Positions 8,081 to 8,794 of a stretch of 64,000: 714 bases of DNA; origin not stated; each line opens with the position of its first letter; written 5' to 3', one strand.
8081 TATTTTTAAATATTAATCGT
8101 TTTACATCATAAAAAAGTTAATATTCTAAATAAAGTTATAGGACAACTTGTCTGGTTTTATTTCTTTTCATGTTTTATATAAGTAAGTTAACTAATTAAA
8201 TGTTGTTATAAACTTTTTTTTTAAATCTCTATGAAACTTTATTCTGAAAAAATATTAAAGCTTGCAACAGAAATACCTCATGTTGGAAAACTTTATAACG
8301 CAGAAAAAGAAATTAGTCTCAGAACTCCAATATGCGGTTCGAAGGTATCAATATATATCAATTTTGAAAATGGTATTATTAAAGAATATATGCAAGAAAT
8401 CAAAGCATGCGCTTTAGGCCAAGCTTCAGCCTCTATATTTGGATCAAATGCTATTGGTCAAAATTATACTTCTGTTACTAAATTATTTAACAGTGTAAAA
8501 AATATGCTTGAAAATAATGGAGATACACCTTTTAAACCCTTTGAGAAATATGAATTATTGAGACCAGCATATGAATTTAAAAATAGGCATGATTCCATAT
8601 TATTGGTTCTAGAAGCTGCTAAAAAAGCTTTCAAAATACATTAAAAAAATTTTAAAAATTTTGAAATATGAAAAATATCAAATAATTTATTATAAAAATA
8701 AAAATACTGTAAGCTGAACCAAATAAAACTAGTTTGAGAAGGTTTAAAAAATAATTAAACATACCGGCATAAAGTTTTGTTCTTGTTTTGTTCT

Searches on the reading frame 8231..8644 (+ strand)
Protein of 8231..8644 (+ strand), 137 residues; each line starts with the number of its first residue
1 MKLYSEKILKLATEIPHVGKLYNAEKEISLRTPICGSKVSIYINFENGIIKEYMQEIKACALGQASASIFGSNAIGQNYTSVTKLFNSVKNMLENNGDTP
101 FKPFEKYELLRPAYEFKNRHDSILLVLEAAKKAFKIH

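Call 52: search_protein_families(library=pfam, proteins=[window:8231-8644:+], max_evalue=0.001)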
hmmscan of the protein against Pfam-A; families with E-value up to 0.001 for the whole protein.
window:8231-8644:+ (137 aa): 1 family
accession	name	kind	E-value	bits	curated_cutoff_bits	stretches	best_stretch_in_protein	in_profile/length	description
PF01592.21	NifU_N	-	1.9e-05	25.2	22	1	4-87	2-88/127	NifU-like N terminal domain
